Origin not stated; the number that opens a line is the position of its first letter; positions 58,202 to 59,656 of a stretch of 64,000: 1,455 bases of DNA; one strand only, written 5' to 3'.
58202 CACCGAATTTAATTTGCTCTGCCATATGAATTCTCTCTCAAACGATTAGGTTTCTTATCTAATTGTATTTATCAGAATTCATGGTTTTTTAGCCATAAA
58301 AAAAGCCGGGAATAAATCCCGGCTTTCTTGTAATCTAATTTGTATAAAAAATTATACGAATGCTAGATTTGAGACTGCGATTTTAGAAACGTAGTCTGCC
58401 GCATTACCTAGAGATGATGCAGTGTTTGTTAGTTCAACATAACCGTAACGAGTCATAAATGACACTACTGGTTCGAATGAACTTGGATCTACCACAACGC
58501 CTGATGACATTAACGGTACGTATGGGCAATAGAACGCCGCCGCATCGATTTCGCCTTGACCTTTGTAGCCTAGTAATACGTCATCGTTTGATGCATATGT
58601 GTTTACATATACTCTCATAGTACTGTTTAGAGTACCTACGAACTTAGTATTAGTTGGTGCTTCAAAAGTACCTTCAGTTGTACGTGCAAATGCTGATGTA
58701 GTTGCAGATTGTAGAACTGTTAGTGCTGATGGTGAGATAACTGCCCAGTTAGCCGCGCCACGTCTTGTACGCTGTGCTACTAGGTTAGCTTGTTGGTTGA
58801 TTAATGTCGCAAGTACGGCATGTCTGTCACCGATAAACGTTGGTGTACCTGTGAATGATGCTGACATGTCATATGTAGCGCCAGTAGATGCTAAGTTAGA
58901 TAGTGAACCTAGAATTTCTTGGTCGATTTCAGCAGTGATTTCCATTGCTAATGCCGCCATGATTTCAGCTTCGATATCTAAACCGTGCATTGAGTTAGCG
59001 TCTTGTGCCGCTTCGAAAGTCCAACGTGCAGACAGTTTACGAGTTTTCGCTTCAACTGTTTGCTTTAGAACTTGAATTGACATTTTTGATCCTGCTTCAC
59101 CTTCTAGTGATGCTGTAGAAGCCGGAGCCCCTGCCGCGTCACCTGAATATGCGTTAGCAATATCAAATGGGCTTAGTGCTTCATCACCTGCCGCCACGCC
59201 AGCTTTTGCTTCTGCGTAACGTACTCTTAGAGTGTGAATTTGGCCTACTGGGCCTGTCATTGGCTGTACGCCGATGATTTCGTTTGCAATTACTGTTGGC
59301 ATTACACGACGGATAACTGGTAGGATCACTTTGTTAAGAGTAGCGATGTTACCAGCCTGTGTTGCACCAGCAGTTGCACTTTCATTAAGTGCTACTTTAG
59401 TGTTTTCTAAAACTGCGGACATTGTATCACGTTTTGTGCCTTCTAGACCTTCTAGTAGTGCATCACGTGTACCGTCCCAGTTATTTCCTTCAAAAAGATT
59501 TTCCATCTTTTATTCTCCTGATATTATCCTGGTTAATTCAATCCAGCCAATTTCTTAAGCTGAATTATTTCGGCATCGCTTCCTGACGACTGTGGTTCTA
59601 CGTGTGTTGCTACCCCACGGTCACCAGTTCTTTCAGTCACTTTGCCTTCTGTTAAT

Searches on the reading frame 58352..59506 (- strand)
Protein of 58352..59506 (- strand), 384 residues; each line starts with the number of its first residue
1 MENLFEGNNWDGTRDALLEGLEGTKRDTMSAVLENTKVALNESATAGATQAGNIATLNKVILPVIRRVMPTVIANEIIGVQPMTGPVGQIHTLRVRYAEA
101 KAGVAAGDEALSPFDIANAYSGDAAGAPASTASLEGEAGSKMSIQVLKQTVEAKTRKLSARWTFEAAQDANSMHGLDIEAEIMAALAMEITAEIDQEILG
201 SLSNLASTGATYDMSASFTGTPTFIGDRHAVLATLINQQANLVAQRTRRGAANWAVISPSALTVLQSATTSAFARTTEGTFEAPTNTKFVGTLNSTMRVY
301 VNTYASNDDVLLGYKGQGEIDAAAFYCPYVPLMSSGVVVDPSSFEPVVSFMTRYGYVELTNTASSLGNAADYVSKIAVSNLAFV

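Call 59: search_protein_families(library=pfam, proteins=[window:58352-59506:-], max_evalue=0.01)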
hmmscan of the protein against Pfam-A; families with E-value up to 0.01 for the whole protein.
window:58352-59506:- (384 aa): 1 family
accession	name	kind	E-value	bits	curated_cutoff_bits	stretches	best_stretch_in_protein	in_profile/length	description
PF07068.17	Gp23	-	2e-99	334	24.4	2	134-378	126-376/376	Major capsid protein Gp23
